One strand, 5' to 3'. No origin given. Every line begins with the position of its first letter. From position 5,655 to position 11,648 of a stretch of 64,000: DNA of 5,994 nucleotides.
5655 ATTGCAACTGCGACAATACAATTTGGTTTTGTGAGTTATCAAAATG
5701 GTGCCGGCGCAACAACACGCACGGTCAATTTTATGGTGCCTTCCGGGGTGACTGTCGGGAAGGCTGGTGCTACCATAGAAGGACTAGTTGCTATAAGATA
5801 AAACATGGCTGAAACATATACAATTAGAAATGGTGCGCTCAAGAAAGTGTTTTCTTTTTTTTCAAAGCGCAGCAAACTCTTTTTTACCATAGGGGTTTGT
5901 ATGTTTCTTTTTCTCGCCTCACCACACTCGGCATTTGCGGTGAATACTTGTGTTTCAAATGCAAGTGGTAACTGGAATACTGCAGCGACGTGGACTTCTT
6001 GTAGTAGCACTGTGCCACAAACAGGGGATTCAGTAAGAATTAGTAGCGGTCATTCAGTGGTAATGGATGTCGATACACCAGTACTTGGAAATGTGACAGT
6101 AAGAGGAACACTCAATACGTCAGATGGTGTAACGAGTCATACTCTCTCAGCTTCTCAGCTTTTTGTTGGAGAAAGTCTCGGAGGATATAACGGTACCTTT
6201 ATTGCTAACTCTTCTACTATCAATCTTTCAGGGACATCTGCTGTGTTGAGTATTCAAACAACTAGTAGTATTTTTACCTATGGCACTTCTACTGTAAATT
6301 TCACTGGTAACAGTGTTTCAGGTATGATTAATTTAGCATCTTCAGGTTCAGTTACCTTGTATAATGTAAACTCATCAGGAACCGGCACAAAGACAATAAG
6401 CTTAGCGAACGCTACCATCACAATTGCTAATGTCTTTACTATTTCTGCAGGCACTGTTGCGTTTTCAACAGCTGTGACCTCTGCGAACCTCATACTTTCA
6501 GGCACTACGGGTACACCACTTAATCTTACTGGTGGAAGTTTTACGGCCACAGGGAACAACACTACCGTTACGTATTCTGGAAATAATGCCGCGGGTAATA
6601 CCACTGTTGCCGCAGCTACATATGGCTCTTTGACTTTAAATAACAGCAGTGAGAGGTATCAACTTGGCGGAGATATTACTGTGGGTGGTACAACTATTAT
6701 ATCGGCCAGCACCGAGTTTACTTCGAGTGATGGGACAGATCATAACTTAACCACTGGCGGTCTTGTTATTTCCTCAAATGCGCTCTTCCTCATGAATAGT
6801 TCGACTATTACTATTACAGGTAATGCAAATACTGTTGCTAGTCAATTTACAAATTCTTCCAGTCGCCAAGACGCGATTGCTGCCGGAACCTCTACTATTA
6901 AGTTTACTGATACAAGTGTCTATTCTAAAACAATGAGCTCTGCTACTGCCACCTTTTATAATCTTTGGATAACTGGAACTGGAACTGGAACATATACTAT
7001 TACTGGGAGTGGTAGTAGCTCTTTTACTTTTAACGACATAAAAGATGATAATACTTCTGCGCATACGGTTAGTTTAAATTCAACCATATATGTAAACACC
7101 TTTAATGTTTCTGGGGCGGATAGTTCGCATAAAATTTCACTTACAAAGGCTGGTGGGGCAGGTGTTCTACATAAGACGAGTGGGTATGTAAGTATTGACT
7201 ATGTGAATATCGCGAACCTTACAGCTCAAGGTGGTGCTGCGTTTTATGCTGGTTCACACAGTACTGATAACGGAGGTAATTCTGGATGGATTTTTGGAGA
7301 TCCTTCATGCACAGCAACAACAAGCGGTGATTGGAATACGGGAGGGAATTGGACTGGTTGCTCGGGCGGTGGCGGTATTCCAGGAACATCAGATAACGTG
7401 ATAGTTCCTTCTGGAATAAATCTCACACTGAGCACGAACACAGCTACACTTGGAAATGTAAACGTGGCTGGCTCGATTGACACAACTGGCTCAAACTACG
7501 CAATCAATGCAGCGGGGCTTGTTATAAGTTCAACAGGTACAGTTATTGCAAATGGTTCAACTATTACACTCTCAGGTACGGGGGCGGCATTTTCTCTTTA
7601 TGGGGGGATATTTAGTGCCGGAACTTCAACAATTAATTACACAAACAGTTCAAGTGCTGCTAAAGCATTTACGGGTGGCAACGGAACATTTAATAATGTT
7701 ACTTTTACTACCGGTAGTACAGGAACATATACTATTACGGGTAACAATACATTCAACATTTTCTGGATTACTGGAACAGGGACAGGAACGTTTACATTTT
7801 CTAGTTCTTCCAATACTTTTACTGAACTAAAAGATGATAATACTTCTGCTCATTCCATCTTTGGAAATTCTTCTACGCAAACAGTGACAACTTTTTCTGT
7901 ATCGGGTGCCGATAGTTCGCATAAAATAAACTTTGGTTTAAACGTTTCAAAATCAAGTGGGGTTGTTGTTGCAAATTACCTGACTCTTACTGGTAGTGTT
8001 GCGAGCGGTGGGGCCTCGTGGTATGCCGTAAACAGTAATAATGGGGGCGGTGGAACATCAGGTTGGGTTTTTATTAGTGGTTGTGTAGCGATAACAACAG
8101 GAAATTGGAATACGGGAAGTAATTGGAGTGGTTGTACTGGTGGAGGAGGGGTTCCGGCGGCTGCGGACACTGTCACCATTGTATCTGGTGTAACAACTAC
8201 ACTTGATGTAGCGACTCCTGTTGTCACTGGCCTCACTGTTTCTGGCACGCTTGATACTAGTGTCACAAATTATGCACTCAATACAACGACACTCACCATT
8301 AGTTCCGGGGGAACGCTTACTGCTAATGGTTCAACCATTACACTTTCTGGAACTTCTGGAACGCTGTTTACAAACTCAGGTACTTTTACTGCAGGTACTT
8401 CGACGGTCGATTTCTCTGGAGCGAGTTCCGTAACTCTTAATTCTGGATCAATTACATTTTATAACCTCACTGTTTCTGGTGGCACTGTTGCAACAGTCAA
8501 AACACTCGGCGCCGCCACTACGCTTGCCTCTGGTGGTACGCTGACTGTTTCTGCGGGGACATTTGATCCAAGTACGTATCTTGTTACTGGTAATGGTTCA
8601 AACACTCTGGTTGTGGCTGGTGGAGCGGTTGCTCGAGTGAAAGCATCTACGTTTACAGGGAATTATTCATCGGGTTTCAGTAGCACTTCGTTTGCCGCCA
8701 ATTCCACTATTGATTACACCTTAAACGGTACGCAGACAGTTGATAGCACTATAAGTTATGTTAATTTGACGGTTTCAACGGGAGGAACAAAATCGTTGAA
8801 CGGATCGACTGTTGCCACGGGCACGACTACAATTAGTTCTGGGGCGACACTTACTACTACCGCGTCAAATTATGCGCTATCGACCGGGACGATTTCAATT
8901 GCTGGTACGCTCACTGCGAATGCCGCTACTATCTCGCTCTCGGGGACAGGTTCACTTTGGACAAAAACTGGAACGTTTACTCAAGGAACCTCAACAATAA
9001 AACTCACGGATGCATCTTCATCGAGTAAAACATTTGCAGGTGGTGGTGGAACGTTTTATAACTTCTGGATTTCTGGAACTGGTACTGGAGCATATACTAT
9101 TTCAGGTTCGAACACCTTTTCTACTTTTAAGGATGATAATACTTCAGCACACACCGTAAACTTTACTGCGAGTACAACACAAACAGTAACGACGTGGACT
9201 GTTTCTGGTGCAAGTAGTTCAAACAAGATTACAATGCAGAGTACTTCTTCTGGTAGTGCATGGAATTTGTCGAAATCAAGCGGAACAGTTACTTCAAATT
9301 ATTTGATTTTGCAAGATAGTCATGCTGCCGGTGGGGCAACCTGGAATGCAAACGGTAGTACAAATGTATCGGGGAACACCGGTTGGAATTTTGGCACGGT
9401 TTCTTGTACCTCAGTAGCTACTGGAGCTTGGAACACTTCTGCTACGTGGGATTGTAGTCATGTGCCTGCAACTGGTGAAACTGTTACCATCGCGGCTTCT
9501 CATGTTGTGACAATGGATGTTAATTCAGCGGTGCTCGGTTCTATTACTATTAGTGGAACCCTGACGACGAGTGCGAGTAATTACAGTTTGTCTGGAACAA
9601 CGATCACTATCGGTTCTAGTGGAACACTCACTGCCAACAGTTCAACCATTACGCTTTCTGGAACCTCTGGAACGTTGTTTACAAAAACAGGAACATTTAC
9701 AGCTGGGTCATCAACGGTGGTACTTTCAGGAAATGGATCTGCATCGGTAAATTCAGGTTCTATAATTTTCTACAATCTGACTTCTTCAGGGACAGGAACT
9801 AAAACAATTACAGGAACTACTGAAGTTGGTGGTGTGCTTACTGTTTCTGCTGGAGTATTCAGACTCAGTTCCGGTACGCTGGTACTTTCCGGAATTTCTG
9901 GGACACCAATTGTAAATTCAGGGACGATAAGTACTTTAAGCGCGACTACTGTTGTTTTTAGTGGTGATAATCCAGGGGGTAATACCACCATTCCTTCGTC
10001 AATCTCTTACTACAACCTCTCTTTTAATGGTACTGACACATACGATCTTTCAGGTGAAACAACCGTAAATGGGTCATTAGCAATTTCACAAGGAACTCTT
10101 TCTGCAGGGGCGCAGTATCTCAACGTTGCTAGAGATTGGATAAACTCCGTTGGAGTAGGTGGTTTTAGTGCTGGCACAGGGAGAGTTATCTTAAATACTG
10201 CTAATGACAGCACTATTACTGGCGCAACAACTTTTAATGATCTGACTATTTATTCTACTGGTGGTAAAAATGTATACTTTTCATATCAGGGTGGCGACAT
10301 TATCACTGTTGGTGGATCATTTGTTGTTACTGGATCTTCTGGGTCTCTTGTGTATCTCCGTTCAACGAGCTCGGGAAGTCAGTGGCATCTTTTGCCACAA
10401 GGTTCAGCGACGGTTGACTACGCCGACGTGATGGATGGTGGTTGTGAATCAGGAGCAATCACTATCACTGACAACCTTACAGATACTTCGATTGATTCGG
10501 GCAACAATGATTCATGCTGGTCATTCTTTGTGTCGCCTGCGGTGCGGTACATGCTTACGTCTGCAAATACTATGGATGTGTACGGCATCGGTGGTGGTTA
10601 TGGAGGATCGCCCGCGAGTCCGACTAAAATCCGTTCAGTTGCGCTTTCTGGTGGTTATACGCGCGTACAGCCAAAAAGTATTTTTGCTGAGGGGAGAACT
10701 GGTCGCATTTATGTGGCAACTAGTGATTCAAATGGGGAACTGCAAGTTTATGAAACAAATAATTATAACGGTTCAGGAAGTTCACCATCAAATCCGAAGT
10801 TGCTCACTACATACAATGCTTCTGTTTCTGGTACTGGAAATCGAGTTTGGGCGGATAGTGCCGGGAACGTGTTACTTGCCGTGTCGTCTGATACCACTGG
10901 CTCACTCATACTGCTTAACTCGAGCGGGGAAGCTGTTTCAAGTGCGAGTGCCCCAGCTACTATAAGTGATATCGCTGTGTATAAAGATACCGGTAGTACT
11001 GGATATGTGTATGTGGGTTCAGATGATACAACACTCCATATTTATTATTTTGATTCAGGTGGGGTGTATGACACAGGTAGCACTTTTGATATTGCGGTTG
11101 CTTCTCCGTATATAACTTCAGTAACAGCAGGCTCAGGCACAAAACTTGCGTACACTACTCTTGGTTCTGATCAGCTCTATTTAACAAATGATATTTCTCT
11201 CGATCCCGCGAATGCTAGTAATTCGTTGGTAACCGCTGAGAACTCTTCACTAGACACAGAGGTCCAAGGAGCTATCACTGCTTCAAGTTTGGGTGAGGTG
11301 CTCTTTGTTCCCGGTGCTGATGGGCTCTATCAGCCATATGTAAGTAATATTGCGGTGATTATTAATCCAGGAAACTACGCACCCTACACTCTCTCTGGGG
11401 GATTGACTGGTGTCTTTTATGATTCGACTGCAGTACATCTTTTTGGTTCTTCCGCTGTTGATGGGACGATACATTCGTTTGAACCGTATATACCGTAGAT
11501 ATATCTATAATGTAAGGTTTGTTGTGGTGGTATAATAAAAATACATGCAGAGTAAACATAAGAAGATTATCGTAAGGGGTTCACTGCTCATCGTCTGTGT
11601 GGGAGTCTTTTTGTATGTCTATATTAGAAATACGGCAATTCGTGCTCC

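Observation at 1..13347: Type IV pilus locus with an unusual set of pilin-fused giant proteins and a 1897-aa repetitive protein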

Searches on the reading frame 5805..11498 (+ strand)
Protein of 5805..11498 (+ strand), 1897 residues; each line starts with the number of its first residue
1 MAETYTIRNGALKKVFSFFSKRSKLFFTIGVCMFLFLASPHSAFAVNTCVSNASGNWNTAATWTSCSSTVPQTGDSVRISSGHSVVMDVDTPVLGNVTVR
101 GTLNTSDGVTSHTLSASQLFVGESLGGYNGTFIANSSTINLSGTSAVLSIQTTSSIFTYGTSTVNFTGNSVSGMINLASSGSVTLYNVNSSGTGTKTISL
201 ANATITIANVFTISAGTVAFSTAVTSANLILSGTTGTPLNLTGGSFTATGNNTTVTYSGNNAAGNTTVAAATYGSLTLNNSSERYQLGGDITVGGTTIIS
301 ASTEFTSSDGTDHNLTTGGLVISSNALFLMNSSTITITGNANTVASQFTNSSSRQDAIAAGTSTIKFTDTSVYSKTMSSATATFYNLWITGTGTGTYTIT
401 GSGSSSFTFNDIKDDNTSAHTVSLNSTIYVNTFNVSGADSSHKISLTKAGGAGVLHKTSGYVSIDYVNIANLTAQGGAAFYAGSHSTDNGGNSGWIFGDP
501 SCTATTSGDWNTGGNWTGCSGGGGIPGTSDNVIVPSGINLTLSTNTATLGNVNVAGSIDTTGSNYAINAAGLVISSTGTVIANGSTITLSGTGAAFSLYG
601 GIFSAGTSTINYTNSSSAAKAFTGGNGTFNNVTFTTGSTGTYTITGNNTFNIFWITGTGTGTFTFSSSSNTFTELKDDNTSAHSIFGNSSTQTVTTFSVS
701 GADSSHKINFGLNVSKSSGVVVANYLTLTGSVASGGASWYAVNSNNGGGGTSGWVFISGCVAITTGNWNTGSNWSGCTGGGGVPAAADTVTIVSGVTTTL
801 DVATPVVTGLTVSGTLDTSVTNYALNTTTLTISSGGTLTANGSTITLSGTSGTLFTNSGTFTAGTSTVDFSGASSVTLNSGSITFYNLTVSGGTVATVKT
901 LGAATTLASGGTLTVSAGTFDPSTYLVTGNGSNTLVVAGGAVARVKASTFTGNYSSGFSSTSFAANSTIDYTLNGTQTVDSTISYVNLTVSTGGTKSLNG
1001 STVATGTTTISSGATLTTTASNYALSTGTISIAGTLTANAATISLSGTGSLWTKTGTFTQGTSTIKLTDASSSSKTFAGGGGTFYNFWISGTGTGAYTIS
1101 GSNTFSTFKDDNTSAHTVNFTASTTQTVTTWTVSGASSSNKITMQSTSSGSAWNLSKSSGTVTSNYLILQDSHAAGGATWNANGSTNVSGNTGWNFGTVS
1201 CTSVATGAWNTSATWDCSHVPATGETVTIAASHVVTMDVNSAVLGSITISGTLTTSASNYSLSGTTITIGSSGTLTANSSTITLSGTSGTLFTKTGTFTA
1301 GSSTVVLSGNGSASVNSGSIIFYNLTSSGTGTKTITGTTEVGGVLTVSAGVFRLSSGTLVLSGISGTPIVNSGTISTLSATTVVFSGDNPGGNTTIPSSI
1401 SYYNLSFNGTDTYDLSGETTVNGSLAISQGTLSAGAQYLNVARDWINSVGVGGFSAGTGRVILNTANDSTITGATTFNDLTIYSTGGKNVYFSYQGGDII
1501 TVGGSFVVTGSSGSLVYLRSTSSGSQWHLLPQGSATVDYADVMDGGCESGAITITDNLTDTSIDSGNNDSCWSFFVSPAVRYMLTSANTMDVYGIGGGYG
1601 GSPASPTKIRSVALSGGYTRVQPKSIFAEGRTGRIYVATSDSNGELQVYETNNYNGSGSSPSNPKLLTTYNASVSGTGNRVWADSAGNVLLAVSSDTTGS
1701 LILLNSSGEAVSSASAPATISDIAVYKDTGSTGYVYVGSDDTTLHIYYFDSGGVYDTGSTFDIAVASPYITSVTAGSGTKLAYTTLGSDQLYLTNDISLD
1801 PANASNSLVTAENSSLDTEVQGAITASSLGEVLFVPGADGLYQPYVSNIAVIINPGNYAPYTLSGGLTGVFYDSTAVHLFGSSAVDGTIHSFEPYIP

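Call 6: search_protein_families(library=pfam, proteins=[window:5805-11498:+], max_evalue=0.1)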
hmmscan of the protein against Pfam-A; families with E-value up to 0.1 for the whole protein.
window:5805-11498:+ (1897 aa): 2 families
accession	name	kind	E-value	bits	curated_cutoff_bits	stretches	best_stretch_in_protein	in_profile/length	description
PF10162.14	G8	-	1.7e-29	102.6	22.9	4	1214-1284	1-73/124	G8 domain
PF20980.2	lpg1496_N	-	0.011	16.2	27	0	799-848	39-86/134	lpg1496 N-terminal domain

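Call 8: search_protein_families(library=ncbifam, proteins=[window:5805-11498:+], max_evalue=0.1)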
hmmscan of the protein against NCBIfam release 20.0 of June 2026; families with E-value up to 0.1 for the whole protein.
window:5805-11498:+ (1897 aa): 0 families

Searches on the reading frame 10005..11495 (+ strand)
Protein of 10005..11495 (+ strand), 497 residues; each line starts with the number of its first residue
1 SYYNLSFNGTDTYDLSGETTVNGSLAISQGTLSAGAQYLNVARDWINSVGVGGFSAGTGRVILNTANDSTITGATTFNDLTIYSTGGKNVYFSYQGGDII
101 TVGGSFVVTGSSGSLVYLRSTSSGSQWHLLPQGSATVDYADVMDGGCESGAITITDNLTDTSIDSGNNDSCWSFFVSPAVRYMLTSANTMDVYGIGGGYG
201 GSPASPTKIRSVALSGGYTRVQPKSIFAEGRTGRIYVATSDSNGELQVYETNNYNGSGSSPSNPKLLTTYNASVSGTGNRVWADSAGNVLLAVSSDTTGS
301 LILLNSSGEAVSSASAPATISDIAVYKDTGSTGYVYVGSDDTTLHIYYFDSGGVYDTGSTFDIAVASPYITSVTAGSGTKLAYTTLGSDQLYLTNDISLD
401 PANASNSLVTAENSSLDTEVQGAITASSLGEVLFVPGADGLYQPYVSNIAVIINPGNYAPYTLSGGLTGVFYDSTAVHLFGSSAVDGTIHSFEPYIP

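Call 47: search_solved_structures(query=A2, max_evalue=10)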
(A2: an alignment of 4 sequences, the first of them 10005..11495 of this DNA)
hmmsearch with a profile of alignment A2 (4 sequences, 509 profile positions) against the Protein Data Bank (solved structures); distinct sequences matched with E-value up to 10: 8.
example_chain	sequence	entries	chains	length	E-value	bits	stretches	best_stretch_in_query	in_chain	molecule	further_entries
6d69_A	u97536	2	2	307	0.41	12.3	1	340-420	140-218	NHL Repeat Region of D. melanogaster Thin | Thin, isoform D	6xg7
9ceb_O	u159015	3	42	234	0.47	12.1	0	230-263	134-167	Proteasome subunit beta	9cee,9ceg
6ocw_H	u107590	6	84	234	0.47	12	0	230-263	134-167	Proteasome subunit beta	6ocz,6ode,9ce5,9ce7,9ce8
2fhg_H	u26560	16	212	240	0.5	11.9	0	230-263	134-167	proteasome, beta subunit | Proteasome (Beta subunit) PrcB | Proteasome subunit beta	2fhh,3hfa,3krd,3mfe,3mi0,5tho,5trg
3h6f_C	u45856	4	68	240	0.51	11.9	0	230-263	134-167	Proteasome (Beta subunit) PrcB | Proteasome subunit beta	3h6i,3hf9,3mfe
5lzp_A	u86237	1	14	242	0.51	11.9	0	230-263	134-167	Proteasome subunit beta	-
3mka_C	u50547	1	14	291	0.81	11.3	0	230-263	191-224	Proteasome subunit beta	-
2jay_A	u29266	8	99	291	0.82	11.3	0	230-263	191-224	PROTEASOME | Proteasome subunit beta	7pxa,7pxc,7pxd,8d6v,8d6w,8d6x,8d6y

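Call 48: search_protein_families(library=pfam, alignment_id=A2, max_evalue=1)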
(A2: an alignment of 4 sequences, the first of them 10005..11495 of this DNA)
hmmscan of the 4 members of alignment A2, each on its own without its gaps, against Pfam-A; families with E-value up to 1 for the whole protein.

A. member 1, window:10005-11495:+ (497 aa): 0 families

B. families by the number of members that match (of 4 scanned): 1 family
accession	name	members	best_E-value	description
PF08309.17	LVIVD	2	0.00015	LVIVD repeat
